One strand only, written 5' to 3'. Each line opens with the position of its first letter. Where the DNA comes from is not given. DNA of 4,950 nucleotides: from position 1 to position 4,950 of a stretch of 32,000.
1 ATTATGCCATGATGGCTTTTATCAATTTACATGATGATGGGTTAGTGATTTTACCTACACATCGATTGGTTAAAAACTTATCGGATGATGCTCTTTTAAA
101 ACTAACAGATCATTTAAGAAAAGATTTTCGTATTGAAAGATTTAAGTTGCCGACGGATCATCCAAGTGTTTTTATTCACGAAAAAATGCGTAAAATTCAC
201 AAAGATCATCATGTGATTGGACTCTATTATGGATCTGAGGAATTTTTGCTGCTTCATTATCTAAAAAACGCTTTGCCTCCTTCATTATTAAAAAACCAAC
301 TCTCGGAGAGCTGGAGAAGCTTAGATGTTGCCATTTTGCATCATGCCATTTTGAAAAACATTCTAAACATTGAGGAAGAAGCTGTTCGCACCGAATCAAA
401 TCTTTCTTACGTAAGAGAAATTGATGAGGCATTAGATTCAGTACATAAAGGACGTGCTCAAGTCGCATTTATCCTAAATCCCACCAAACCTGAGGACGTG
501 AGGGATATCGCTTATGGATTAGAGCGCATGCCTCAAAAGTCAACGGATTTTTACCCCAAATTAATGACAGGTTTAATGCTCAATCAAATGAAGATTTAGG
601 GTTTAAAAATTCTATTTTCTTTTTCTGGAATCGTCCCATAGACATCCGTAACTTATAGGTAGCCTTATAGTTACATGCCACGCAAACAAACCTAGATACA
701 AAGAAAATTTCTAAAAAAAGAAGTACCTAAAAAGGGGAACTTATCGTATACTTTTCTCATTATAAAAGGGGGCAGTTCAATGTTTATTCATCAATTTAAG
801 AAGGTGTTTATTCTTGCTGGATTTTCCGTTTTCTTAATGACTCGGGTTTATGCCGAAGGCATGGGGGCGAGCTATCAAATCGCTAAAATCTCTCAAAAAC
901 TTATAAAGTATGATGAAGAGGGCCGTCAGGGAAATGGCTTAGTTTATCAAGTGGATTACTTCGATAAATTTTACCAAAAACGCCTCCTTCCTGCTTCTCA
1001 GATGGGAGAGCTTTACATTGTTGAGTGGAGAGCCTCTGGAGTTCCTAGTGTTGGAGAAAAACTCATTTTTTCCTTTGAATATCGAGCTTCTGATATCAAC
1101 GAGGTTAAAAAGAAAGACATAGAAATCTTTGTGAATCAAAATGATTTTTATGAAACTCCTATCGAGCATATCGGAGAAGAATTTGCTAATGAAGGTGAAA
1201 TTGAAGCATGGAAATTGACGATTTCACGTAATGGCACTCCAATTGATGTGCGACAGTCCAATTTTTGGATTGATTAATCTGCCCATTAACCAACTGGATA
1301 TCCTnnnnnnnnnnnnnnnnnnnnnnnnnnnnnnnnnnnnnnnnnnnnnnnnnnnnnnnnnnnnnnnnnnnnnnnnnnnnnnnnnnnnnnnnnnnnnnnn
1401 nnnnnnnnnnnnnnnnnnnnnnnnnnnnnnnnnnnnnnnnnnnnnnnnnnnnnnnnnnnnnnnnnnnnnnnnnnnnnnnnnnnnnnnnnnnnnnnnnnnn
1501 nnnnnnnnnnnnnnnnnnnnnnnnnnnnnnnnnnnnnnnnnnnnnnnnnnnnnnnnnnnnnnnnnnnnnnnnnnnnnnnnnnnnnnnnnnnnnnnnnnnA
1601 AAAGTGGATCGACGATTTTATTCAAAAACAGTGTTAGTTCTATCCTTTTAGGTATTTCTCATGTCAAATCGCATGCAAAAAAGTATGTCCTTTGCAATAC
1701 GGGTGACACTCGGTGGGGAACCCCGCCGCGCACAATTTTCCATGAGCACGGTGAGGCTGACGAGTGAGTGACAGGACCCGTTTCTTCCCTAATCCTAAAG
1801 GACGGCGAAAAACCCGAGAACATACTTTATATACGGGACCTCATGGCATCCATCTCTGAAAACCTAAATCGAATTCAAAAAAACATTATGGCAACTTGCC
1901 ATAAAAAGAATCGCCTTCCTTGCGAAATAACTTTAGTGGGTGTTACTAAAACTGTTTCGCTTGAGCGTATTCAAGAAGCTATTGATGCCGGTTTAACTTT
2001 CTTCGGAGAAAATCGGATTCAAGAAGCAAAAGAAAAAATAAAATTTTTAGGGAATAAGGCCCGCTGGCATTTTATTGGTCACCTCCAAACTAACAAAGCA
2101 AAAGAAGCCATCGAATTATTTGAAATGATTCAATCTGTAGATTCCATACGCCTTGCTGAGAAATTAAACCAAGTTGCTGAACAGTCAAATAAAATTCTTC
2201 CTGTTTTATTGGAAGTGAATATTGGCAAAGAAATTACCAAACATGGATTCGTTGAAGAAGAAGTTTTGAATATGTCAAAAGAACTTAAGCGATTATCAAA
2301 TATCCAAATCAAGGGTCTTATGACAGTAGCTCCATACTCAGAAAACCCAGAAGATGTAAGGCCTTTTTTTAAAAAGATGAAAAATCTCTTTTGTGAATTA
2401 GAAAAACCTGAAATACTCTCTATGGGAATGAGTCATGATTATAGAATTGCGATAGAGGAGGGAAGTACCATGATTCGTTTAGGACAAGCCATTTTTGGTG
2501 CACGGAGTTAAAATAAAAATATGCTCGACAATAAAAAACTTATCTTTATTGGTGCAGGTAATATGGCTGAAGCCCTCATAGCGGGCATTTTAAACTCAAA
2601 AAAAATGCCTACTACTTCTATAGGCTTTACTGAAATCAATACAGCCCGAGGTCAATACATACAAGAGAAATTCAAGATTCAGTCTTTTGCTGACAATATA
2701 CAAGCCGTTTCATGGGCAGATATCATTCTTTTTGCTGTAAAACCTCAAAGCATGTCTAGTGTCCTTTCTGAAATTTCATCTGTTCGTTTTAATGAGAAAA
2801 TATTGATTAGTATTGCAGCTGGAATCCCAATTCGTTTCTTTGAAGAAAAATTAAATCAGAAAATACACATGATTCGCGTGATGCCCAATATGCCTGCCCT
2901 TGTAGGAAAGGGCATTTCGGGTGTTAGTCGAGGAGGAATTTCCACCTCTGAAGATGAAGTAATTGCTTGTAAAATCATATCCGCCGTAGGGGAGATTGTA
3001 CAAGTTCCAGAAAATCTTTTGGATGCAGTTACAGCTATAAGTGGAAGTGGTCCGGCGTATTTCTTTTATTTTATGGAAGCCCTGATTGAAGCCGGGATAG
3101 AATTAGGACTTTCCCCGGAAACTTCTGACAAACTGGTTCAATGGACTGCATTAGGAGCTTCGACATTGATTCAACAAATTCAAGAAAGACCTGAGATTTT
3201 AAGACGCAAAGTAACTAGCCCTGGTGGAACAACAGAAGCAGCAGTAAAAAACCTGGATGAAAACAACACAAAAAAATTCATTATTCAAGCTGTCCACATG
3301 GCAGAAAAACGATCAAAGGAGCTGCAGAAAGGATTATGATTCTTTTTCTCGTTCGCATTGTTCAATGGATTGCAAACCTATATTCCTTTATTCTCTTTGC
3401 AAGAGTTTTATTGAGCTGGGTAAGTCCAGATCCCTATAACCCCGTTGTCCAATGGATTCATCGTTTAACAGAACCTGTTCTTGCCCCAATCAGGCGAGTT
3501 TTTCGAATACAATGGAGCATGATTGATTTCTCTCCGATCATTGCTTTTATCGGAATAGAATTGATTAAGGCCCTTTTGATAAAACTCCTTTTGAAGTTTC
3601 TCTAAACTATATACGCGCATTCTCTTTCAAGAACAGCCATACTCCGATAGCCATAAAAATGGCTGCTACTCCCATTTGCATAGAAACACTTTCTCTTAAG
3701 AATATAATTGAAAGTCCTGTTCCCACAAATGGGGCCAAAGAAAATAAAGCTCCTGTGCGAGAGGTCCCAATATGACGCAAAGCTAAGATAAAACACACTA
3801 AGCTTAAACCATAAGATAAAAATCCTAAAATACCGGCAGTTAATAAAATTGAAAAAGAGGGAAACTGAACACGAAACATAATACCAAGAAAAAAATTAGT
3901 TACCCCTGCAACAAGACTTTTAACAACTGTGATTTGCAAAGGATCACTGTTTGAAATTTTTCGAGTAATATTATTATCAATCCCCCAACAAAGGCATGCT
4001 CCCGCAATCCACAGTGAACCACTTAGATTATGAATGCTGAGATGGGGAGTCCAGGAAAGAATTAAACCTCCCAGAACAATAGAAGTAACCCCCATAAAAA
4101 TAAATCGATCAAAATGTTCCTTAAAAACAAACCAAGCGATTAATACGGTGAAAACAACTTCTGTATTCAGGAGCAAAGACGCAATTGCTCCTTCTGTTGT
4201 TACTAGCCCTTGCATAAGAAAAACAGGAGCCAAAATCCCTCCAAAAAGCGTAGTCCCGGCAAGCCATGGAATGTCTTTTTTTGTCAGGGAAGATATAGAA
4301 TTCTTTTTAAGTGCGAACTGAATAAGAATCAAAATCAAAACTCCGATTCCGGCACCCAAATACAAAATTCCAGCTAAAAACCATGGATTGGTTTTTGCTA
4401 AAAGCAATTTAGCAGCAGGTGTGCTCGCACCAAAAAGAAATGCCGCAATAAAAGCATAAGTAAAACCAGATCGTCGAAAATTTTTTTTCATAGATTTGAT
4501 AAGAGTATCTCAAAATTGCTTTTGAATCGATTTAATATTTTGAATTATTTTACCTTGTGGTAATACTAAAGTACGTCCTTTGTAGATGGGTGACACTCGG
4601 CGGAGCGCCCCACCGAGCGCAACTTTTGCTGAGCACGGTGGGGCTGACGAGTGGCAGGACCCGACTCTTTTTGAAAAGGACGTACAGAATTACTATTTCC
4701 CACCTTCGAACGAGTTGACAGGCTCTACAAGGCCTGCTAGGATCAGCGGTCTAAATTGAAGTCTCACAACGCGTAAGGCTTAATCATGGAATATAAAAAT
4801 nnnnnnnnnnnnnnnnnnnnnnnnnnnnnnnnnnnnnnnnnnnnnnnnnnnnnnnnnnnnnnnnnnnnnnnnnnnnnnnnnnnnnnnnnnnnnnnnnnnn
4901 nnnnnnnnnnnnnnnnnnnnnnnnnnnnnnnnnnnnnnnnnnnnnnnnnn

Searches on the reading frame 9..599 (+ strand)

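Call 10: search_protein_families(library=pfam, proteins=[window:9-599:+])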
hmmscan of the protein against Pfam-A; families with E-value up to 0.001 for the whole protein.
window:9-599:+ (196 aa): 1 family
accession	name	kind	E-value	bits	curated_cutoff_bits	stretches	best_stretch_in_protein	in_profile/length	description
PF06245.16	DUF1015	-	6.5e-11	42.2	25.8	1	1-107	243-324/325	Protein of unknown function (DUF1015)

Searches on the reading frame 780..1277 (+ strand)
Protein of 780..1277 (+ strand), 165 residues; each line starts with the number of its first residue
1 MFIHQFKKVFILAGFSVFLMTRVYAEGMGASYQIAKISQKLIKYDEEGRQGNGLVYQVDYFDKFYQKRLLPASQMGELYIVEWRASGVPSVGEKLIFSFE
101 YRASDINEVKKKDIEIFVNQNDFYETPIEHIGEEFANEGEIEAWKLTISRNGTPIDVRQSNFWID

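Call 10: search_protein_families(library=pfam, proteins=[window:780-1277:+])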
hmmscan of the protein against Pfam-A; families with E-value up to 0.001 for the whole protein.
window:780-1277:+ (165 aa): 0 families

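Call 56: find_encoding_contigs(protein=window:780-1277:+, flank=10000, max_places=6)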
Protein window:780-1277:+ (165 aa): 2 contigs read that carry it; 2 places shown.
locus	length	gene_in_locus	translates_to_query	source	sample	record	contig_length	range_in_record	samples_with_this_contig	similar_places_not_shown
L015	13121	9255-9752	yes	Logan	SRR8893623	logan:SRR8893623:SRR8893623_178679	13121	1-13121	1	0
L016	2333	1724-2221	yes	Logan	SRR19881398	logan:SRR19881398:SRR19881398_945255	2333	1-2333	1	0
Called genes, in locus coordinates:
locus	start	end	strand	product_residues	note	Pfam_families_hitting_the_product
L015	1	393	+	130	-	?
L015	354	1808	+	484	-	PF13522:GATase_6, PF13537:GATase_7, PF00156:Pribosyltran (weak)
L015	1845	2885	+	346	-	PF00586:AIRS, PF02769:AIRS_C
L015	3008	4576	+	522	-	PF02142:MGS, PF01808:AICARFT_IMPCHas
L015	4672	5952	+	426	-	PF02844:GARS_N, PF01071:GARS_A, PF02655:ATP-grasp_3 (weak), PF02786:CPSase_L_D2 (faint), PF08443:RimK (faint), PF02222:ATP-grasp (weak), PF02843:GARS_C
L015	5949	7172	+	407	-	PF02638:GHL10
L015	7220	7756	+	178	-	PF14385:DUF4416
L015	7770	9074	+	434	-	PF06245:DUF1015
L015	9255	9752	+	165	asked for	-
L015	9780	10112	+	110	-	-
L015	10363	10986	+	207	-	PF01168:Ala_racemase_N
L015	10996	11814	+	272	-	PF03807:F420_oxidored, PF14748:P5CR_dimer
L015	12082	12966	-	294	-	PF00892:EamA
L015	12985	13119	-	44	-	?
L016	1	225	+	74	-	?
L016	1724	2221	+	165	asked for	-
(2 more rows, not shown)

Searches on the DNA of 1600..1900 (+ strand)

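Call 11: search_rna_families(source=window, start=1600, end=1900, threshold=evalue, max_evalue=10, show_alignments=3)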
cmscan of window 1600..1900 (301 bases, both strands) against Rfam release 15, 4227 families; matches with E-value up to 10: 2.
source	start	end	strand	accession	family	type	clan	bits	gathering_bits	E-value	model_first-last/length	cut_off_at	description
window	1603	1648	+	RF01287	snoR27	Gene; snRNA; snoRNA; CD-box;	CL00079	25.1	41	0.1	1-94/94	no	Small nucleolar RNA snoR27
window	1713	1757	-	RF01340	CRISPR-DR29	Gene; CRISPR;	-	14.5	39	2.8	1-37/37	no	CRISPR RNA direct repeat element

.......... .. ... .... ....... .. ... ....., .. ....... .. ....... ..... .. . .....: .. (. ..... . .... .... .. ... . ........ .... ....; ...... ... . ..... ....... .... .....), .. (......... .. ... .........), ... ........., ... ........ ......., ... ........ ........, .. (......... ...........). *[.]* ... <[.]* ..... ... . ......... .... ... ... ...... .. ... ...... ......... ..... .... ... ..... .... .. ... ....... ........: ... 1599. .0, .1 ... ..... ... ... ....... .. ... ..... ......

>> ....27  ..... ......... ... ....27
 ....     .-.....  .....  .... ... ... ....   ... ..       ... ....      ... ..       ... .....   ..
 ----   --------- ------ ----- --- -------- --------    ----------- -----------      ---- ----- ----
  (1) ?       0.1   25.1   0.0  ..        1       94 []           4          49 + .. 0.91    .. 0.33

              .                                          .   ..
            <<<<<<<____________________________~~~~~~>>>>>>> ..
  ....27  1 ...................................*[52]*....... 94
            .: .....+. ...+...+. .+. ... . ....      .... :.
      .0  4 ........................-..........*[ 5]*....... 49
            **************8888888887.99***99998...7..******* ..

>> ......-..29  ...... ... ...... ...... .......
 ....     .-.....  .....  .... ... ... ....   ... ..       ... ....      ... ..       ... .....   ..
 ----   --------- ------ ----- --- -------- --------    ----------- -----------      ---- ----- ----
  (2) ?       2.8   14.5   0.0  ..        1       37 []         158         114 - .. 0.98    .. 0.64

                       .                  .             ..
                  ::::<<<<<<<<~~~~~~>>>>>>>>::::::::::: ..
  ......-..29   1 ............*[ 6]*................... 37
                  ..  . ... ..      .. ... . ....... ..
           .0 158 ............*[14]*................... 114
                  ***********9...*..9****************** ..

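Call 74: build_rna_model(alignment_id=A6)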
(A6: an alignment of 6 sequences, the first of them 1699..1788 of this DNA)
Model R1 built from alignment A6 (6 sequences, 97 columns); structure: RNAalifold consensus.
model positions 82; base pairs 24; branch points 0; effective number of sequences 1.95; information 0.691 bits per position. Calibrated on 0.2 Mb of random sequence (short: E-values are rough).
structure used (alignment columns):
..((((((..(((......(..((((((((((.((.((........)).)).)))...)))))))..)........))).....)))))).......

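Call 75: search_with_rna_model(model_id=R1, sources=[window, L001, L002, L004, L005, L006, L007, L008, L009, L010, L011, L012, L013, L014, L015, L016, L017, L018], max_evalue=10)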
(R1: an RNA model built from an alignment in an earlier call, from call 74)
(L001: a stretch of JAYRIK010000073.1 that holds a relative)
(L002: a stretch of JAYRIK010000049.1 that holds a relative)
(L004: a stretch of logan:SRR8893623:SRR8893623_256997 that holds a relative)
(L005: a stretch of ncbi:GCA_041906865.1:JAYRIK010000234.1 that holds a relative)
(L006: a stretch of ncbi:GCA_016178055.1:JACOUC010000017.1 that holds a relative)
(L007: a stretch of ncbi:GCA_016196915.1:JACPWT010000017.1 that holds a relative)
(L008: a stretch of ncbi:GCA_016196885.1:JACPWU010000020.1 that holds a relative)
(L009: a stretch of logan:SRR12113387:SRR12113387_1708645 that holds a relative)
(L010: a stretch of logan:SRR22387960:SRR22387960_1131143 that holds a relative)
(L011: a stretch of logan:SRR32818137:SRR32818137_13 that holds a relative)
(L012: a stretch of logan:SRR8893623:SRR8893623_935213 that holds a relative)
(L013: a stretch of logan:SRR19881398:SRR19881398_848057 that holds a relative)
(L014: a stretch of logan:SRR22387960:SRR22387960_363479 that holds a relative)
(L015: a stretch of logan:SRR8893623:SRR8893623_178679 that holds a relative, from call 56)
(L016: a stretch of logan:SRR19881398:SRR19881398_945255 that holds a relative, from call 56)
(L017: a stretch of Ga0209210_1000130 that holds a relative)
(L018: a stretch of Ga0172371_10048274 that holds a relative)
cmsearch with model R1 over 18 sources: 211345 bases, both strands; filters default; matches with E-value up to 10: 18.
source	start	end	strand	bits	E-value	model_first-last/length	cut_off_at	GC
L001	564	645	-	106.1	9.8e-20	1-82/82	no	0.73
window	4586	4667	+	95.1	2.2e-17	1-82/82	no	0.67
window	1699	1784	+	88.1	6.7e-16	1-82/82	no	0.62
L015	10174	10259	+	88.1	6.7e-16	1-82/82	no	0.62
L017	2122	2205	-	71.4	2.3e-12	1-82/82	no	0.79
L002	135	222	-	70.4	3.8e-12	1-82/82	no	0.69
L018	1861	1945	+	70.1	4.3e-12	1-82/82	no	0.71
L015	13061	13121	+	61.9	2.4e-10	1-61/82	3'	0.67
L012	1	54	+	46.8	3.9e-07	30-82/82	5'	0.67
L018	1304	1398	-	44.8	1e-06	1-82/82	no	0.64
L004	1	34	+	31.5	0.00068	49-82/82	5'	0.71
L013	1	26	+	20.5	0.14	57-82/82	5'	0.73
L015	13082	13119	-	19.6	0.23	22-59/82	no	0.68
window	4607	4644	-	19.6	0.23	22-59/82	no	0.68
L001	567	648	+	19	0.3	1-82/82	no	0.72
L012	2838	2859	-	18.1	0.47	61-82/82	5'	0.73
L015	10171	10256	-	17.2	0.74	1-82/82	no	0.6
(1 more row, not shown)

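Call 84: search_with_rna_model(model_id=R1, sources=[window, L001, L002, L017, L018], max_evalue=0.0001, make_alignment=true)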
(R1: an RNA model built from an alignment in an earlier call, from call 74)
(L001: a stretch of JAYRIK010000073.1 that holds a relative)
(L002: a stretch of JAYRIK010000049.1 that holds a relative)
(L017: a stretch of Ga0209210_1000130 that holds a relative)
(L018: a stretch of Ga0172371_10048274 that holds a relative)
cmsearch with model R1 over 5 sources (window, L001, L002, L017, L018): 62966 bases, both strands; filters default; matches with E-value up to 0.0001: 7.
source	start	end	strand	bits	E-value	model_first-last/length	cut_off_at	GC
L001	564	645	-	106.1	2.9e-20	1-82/82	no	0.73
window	4586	4667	+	95.1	6.5e-18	1-82/82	no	0.67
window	1699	1784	+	88.1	2e-16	1-82/82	no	0.62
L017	2122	2205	-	71.4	6.8e-13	1-82/82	no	0.79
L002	135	222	-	70.4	1.1e-12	1-82/82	no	0.69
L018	1861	1945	+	70.1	1.3e-12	1-82/82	no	0.71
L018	1304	1398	-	44.8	3.1e-07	1-82/82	no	0.64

Alignment A7: 7 matches aligned to the model, 123 columns, each read 5' to 3' on its own strand. Consensus structure (alignment columns), stored with it:
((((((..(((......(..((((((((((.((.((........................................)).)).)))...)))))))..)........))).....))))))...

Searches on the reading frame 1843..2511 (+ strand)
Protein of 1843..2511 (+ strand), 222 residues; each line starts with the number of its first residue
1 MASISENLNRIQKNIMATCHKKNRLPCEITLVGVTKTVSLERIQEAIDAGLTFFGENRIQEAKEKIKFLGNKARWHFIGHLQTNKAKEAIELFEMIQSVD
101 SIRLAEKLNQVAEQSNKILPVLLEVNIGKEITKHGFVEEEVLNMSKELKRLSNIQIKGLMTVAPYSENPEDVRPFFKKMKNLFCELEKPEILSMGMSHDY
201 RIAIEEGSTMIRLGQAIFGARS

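Call 10: search_protein_families(library=pfam, proteins=[window:1843-2511:+])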
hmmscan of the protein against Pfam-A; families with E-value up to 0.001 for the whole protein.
window:1843-2511:+ (222 aa): 1 family
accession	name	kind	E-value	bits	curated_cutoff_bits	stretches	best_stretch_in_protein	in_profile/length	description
PF01168.26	Ala_racemase_N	-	4.3e-24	85.9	24.1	1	8-221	3-219/220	Alanine racemase, N-terminal domain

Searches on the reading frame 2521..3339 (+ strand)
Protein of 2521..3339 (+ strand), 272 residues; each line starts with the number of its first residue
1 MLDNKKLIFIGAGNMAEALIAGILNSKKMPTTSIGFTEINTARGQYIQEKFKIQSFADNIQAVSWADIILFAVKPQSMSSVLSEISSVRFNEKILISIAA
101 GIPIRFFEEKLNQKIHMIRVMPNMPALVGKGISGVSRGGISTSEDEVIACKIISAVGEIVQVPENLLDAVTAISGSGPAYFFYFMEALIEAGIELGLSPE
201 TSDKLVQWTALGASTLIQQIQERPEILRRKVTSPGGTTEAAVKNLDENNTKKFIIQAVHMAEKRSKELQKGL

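Call 10: search_protein_families(library=pfam, proteins=[window:2521-3339:+])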
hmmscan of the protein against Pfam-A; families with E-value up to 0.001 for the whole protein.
window:2521-3339:+ (272 aa): 3 families
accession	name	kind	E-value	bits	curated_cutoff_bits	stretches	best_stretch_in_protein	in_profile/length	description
PF14748.11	P5CR_dimer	-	9e-36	122.8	25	1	164-268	1-105/105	Pyrroline-5-carboxylate reductase dimerisation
PF03807.23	F420_oxidored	-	4.2e-17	63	21.6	1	7-101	2-94/94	NADP oxidoreductase coenzyme F420-dependent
PF07991.19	KARI_N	-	0.00092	19.3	20.6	0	2-125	2-120/165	Acetohydroxy acid isomeroreductase, NADPH-binding domain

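Call 95: find_encoding_contigs(protein=window:2521-3339:+, flank=10000, max_places=8)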
Protein window:2521-3339:+ (272 aa): 1 contig read that carries it; 1 place shown.
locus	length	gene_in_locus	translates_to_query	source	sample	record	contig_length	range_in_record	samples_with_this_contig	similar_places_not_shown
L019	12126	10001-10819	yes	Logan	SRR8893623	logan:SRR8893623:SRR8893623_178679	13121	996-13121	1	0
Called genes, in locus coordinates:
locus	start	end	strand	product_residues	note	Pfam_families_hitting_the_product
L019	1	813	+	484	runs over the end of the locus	PF13522:GATase_6, PF13537:GATase_7, PF00156:Pribosyltran (weak)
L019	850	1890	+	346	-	PF00586:AIRS, PF02769:AIRS_C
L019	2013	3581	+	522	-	PF02142:MGS, PF01808:AICARFT_IMPCHas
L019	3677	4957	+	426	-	PF02844:GARS_N, PF01071:GARS_A, PF02655:ATP-grasp_3 (weak), PF02786:CPSase_L_D2 (faint), PF08443:RimK (faint), PF02222:ATP-grasp (weak), PF02843:GARS_C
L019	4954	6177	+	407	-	PF02638:GHL10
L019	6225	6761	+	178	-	PF14385:DUF4416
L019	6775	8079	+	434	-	PF06245:DUF1015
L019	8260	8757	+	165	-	-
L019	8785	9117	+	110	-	-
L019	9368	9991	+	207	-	PF01168:Ala_racemase_N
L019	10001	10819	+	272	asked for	PF03807:F420_oxidored, PF14748:P5CR_dimer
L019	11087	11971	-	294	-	PF00892:EamA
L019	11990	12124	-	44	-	?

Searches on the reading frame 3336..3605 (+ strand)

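Call 10: search_protein_families(library=pfam, proteins=[window:3336-3605:+])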
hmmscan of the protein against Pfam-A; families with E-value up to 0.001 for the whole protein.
window:3336-3605:+ (89 aa): 1 family
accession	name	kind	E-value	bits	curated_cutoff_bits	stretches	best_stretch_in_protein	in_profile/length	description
PF02325.22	YGGT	-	3e-22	79.2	27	1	11-81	2-70/70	YGGT family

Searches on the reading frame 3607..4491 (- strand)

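Call 10: search_protein_families(library=pfam, proteins=[window:3607-4491:-])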
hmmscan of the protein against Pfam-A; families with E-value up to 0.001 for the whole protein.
window:3607-4491:- (294 aa): 1 family
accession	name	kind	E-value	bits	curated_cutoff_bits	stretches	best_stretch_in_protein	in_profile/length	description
PF00892.27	EamA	-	2e-32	112.7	28.2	2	8-146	2-134/135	EamA-like transporter family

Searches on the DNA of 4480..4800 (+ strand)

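Call 12: search_rna_families(source=window, start=4480, end=4800, threshold=evalue, max_evalue=10, show_alignments=3)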
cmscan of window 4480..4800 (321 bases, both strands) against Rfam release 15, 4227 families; matches with E-value up to 10: 1.
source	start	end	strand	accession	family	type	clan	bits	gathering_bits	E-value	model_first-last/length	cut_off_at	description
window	4597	4650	+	RF01737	flpD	Cis-reg;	-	13.3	40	4.9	1-47/47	no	flpD RNA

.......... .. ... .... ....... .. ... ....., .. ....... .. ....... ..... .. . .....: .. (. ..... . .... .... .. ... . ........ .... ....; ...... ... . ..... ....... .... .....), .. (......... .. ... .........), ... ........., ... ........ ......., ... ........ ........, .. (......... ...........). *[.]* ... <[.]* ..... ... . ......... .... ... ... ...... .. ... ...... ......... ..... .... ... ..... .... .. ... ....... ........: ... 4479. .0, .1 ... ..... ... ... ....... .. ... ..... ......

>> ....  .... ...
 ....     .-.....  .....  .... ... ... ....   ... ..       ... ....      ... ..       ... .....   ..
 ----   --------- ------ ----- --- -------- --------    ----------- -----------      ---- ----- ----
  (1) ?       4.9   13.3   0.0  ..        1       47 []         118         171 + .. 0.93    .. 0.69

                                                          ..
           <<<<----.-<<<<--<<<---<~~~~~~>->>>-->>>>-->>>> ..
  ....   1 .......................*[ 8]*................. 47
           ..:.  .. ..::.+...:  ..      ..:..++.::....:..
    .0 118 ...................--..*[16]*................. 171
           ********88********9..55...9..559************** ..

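Call 71: search_dna_similar(query=window:4571-4687:+, collection=plasmids, mode=distant, max_evalue=0.01)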
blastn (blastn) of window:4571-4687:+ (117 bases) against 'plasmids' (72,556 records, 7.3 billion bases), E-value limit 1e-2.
No match.
